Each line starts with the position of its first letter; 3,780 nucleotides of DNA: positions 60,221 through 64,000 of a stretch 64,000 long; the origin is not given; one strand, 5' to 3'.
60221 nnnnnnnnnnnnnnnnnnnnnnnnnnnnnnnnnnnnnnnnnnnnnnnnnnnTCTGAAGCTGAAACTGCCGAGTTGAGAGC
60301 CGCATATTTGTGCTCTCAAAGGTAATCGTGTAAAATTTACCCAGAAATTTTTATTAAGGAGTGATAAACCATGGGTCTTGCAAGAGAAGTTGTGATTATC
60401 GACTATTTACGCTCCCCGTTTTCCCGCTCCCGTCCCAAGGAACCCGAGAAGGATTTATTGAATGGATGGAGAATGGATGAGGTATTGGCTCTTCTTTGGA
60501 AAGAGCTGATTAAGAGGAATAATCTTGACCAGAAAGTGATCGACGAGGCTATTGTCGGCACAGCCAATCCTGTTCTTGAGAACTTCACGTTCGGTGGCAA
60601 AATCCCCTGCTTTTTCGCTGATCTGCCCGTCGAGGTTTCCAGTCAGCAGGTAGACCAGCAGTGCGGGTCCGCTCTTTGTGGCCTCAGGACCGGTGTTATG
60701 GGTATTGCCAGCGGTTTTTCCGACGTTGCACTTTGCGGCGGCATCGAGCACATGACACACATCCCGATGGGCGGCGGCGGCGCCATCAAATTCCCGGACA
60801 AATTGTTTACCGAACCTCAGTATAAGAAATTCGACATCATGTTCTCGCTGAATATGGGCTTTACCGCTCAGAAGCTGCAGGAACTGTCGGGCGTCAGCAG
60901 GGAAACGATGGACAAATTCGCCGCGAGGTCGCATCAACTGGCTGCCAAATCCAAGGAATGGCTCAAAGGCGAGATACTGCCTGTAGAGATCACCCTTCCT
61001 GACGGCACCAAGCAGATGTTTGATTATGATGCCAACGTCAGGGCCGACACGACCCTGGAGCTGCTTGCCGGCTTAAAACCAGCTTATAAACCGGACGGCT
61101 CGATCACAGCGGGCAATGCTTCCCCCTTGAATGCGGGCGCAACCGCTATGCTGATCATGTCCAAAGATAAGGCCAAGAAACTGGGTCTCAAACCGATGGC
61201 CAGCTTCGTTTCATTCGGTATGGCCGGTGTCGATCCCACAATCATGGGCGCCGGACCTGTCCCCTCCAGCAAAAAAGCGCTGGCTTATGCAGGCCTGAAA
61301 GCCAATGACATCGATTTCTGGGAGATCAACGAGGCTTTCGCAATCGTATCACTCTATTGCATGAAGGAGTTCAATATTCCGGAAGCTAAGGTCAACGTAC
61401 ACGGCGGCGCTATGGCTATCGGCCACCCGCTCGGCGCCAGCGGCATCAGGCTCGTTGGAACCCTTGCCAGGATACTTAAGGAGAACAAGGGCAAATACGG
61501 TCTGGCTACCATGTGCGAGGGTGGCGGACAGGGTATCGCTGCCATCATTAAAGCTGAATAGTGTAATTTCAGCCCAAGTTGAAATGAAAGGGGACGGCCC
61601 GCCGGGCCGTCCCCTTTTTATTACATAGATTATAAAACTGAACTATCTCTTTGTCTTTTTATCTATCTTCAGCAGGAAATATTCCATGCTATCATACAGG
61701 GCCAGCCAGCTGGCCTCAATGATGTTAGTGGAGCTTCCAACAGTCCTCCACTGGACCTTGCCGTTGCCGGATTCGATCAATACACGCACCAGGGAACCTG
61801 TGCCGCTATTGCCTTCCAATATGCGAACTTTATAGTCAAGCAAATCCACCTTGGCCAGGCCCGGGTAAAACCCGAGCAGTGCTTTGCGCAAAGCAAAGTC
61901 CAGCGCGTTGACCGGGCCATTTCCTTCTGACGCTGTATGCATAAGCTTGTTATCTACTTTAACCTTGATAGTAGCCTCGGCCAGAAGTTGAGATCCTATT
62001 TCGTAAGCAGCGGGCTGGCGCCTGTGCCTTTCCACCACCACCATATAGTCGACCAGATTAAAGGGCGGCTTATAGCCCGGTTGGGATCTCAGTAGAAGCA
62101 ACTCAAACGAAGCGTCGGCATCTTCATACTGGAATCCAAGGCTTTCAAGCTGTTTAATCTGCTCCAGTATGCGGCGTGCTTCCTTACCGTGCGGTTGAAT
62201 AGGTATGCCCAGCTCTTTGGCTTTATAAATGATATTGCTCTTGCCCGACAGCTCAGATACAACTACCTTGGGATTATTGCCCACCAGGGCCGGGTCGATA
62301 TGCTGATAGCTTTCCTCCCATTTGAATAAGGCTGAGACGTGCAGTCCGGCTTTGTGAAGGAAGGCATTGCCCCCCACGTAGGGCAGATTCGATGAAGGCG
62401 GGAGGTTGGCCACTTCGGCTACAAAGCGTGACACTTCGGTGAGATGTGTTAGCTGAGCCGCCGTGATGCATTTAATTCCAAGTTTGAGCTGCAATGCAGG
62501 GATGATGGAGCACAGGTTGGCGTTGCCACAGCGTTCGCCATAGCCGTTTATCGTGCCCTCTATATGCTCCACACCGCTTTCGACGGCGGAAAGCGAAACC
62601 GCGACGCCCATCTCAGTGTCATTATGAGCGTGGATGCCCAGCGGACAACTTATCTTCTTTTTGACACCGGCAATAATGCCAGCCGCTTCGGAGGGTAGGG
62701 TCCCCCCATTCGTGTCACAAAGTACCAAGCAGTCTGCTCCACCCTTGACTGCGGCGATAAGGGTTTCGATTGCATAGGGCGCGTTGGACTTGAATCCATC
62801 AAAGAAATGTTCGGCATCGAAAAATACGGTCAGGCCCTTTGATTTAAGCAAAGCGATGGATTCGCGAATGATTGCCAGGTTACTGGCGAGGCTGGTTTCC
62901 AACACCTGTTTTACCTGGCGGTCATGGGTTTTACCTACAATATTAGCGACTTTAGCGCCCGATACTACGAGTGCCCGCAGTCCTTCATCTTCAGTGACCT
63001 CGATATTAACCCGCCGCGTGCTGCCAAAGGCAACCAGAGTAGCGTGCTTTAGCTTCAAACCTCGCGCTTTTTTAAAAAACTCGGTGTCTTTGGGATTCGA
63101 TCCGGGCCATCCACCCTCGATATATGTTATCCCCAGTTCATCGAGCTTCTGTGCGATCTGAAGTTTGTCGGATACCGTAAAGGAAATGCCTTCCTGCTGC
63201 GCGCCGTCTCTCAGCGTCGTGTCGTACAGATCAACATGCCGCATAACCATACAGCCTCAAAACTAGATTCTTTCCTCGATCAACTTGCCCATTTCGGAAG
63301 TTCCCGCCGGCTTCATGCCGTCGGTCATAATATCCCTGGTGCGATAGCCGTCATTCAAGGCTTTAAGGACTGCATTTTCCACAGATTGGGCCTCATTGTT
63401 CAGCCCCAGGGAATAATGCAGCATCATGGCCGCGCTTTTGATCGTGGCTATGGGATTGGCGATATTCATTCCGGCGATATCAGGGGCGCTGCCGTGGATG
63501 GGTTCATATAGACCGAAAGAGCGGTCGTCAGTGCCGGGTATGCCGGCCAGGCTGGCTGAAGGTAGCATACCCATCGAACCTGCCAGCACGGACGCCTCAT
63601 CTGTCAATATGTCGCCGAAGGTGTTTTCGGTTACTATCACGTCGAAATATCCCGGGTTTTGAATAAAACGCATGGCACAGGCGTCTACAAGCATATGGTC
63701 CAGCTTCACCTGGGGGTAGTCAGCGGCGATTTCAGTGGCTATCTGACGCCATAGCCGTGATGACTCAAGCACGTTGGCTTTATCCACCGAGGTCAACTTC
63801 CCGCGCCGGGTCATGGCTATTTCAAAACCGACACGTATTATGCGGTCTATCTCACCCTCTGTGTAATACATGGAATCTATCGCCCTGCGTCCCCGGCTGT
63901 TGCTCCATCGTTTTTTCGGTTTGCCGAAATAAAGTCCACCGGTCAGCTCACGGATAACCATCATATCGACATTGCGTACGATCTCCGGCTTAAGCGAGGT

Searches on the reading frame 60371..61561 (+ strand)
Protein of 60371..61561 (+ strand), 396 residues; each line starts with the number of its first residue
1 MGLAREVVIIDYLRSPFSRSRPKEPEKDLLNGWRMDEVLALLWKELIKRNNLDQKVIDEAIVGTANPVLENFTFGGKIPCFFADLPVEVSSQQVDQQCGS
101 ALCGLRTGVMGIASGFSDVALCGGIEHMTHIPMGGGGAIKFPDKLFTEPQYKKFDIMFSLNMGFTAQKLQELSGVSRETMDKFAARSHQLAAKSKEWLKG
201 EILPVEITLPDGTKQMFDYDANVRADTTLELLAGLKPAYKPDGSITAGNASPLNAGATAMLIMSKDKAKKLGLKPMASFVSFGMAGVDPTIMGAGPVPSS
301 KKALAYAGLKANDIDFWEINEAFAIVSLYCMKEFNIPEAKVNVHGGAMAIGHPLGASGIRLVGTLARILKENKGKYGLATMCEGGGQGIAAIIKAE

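Call 56: search_protein_families(library=pfam, proteins=[window:60371-61561:+], max_evalue=0.0001)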
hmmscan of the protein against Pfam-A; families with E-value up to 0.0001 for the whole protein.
window:60371-61561:+ (396 aa): 3 families
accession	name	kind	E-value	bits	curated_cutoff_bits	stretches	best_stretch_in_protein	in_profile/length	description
PF00108.29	Thiolase_N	-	3.3e-50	171.3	26.4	1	7-266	1-260/260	Thiolase, N-terminal domain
PF02803.24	Thiolase_C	-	9.5e-47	158.1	27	1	273-394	1-122/123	Thiolase, C-terminal domain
PF22691.2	Thiolase_C_1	-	1.1e-06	28.8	28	0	298-334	22-58/144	Thiolase C-terminal domain-like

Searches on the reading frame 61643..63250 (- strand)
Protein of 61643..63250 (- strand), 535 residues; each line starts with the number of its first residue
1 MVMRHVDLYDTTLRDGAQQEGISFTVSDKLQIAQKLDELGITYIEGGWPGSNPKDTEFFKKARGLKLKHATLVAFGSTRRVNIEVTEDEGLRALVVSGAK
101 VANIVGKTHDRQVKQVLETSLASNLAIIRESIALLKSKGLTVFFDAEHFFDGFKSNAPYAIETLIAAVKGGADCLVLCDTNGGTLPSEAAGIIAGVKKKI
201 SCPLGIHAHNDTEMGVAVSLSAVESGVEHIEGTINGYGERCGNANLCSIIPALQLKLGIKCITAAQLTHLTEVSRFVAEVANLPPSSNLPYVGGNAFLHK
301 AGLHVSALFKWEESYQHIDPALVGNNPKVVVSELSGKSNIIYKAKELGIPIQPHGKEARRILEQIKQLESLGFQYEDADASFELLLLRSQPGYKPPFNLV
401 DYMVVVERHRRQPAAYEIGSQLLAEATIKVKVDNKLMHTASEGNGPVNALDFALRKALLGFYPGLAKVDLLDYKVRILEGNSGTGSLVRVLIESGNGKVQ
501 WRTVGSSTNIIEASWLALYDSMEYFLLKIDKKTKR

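Call 56: search_protein_families(library=pfam, proteins=[window:61643-63250:-], max_evalue=0.0001)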
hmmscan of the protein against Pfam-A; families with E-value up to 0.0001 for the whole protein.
window:61643-63250:- (535 aa): 3 families
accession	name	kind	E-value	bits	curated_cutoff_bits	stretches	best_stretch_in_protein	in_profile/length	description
PF00682.25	HMGL-like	-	5.3e-48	164.1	29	1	6-277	2-260/260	HMGL-like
PF08502.15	LeuA_dimer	-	7.9e-22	78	24.9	1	419-525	32-130/131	LeuA allosteric (dimerisation) domain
PF22617.1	HCS_D2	-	1.2e-12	48.5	27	1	292-369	2-78/82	Homocitrate synthase post-HMGL domain-like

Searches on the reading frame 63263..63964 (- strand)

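Call 56: search_protein_families(library=pfam, proteins=[window:63263-63964:-], max_evalue=0.0001)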
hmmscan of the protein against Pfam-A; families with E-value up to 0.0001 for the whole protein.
window:63263-63964:- (233 aa): 1 family
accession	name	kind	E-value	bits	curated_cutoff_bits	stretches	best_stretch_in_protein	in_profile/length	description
PF00180.25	Iso_dh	-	1e-88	298.4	27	1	1-229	125-348/348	Isocitrate/isopropylmalate dehydrogenase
